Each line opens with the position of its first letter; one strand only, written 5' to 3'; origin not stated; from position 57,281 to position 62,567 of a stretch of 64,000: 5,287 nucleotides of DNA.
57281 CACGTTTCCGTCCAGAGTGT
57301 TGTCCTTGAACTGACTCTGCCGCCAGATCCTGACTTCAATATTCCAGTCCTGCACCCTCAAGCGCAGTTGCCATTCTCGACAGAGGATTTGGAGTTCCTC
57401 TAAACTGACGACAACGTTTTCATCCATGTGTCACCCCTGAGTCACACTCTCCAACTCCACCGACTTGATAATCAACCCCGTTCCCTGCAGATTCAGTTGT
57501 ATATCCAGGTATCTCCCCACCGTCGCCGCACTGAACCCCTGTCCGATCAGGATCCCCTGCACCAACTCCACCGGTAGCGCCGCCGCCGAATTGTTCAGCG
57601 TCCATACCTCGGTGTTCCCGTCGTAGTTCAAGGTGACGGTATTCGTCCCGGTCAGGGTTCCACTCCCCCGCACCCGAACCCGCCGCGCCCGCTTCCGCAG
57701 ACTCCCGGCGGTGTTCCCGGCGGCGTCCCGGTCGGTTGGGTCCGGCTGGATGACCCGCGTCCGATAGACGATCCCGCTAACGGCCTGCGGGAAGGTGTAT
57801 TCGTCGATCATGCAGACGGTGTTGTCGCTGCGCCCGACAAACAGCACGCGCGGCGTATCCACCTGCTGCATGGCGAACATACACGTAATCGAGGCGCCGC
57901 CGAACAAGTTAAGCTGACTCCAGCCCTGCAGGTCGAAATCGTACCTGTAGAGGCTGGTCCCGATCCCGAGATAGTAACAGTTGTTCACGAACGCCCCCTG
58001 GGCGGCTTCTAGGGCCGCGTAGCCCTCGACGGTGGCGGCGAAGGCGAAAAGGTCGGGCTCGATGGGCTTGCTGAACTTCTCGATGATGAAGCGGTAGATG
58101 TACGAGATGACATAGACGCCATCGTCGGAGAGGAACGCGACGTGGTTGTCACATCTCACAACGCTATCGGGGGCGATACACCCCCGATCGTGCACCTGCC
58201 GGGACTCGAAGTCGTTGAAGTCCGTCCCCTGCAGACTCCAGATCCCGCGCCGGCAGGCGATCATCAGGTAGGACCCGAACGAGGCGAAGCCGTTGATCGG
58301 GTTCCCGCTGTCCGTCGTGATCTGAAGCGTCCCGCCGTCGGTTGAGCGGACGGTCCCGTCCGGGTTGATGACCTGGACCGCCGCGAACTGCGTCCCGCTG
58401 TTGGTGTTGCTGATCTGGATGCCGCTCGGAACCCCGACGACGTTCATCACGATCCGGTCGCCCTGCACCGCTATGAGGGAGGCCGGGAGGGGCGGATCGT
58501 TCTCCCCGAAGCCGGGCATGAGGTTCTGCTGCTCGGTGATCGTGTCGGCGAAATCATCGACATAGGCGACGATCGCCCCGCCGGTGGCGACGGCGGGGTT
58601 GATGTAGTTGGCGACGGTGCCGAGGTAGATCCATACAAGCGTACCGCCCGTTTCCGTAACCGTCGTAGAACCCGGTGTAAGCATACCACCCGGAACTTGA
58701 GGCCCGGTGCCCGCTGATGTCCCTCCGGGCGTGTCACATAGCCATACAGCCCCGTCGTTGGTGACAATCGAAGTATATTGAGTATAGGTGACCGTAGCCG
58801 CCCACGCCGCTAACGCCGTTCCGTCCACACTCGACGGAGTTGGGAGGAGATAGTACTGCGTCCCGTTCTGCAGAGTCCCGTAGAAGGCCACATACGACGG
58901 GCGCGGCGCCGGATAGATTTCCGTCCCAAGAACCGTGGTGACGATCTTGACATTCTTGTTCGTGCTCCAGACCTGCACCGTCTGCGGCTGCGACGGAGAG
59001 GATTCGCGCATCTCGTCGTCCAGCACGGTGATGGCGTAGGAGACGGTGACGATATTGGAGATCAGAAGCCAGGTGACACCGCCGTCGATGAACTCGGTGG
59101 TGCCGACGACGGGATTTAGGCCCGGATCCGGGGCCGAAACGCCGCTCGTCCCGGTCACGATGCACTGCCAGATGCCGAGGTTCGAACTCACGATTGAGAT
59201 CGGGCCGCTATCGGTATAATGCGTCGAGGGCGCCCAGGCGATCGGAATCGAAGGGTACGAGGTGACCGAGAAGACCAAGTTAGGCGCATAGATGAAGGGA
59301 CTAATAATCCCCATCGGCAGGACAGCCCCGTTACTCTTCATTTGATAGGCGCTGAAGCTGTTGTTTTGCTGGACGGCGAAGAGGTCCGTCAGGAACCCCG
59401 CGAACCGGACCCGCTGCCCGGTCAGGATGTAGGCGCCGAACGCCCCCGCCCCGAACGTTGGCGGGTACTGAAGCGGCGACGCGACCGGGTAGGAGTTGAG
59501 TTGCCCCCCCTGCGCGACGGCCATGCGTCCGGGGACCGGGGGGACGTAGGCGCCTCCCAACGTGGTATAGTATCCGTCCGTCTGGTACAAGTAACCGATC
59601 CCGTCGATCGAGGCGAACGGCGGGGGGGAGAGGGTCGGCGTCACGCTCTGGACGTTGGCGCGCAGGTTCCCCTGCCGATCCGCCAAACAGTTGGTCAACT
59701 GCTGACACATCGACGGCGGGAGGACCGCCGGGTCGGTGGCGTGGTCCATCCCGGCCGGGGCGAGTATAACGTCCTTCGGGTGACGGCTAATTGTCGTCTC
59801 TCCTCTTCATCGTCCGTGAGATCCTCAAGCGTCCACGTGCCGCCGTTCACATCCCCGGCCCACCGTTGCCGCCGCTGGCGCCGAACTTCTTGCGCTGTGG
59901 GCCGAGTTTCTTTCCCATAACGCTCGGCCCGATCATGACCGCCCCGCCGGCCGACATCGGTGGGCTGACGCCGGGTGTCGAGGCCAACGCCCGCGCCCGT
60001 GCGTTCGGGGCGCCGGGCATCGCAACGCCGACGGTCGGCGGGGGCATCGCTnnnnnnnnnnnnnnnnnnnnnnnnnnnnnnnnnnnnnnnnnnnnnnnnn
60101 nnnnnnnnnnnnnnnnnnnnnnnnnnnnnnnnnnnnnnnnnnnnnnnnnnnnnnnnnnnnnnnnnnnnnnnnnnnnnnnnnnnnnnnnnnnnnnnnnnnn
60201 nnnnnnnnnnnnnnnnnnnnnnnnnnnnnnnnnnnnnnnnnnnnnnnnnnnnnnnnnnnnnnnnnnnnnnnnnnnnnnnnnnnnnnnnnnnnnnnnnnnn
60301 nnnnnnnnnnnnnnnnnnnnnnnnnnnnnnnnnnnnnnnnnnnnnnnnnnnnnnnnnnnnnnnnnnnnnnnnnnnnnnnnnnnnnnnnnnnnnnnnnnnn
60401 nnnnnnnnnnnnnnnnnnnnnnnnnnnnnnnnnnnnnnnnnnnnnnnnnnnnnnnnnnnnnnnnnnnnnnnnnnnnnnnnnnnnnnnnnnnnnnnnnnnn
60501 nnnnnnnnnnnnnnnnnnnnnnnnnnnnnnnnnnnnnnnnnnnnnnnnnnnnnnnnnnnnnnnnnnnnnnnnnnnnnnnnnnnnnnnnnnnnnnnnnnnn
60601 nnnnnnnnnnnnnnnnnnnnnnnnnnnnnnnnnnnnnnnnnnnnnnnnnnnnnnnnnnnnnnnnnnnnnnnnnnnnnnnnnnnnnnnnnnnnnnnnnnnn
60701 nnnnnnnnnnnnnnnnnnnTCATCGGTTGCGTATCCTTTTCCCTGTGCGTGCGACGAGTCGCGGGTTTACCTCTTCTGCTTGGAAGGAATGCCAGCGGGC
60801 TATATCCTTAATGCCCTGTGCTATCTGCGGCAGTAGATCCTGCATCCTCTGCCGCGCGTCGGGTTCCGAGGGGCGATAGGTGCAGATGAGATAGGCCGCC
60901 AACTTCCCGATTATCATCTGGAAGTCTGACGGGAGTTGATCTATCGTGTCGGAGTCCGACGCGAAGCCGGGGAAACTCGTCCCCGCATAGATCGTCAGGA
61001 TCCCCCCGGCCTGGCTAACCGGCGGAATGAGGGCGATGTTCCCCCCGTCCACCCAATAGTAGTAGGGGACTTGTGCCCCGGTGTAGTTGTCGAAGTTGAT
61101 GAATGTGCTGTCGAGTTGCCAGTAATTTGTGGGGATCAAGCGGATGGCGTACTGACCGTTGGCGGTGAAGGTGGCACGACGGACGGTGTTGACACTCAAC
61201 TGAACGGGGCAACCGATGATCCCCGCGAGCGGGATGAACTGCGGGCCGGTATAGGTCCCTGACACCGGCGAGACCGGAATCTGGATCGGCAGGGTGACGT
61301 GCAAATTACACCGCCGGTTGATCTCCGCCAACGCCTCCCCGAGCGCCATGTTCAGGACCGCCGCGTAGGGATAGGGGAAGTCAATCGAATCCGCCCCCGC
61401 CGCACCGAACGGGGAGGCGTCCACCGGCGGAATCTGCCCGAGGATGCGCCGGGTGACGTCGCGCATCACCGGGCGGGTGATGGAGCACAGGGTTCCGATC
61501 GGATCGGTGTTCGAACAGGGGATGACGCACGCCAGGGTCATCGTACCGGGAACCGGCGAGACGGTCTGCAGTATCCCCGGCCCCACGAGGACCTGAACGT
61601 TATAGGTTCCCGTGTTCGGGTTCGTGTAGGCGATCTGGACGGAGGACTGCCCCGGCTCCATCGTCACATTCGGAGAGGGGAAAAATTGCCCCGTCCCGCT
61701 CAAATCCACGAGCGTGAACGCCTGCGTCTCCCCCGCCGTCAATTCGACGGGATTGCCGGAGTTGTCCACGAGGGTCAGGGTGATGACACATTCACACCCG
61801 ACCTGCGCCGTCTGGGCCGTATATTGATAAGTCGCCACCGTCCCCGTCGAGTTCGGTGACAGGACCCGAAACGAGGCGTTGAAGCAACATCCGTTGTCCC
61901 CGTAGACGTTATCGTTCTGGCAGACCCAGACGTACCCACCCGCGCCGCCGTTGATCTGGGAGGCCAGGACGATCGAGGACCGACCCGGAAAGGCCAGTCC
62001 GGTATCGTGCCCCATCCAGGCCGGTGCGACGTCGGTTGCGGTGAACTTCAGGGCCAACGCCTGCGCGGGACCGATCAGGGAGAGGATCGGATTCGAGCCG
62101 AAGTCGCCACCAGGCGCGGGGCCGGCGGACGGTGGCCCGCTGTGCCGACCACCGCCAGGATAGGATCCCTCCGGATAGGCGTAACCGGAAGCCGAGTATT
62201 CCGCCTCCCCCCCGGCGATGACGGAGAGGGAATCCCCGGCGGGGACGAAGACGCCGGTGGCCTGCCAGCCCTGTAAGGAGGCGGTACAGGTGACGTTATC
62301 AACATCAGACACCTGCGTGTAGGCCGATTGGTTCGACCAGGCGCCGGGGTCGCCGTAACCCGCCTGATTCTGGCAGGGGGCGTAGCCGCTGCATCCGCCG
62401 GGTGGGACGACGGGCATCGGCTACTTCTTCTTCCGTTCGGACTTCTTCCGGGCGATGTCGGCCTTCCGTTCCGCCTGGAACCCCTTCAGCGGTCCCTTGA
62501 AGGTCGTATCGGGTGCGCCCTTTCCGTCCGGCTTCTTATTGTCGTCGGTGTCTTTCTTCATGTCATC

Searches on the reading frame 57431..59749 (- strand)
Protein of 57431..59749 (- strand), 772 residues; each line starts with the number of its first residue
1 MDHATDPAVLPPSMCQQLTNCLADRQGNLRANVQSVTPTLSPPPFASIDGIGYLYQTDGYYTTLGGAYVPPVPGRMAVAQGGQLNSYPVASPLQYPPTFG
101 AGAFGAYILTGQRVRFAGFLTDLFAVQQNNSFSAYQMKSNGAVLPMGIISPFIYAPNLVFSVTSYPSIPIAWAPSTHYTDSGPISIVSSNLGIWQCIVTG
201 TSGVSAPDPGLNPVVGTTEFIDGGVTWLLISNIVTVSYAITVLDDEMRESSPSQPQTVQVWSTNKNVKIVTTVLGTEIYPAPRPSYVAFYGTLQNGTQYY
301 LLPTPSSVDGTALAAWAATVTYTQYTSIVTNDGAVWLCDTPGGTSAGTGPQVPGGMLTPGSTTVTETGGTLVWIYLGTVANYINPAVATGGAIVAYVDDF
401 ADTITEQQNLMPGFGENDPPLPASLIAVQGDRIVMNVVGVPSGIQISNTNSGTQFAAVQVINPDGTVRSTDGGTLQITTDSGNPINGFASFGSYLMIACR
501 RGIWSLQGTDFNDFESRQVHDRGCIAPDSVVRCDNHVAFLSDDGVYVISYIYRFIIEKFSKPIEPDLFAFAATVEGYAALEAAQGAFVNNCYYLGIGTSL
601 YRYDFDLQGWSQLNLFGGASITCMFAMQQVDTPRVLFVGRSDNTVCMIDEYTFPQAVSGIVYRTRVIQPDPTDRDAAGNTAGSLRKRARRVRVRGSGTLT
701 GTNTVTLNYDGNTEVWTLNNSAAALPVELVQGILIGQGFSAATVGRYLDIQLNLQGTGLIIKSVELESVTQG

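Call 11: search_protein_families(library=phrogs, proteins=[window:57431-59749:-], max_evalue=0.00001)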
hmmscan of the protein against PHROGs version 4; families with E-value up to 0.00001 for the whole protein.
window:57431-59749:- (772 aa): 3 families
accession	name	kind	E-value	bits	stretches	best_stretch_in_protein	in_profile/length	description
phrog_8094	-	tail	7.1e-12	45.1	1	469-549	384-467/769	tail appendage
phrog_3287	-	head and packaging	2.6e-08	34.1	1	466-640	193-369/524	virion structural protein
phrog_578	-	connector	5e-07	29.6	1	484-615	188-325/486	head closure Hc3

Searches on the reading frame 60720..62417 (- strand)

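Call 11: search_protein_families(library=phrogs, proteins=[window:60720-62417:-], max_evalue=0.00001)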
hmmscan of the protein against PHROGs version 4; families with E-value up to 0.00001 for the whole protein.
window:60720-62417:- (565 aa): 0 families

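Call 82: search_protein_families(library=pfam, proteins=[window:60720-62417:-], max_evalue=0.001)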
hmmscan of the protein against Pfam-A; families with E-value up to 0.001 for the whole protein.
window:60720-62417:- (565 aa): 1 family
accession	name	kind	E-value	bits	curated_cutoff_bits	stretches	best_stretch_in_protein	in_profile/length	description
PF24175.2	SU10_adaptor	-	8.9e-06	26.7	27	1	352-528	20-177/194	SU10 adaptor protein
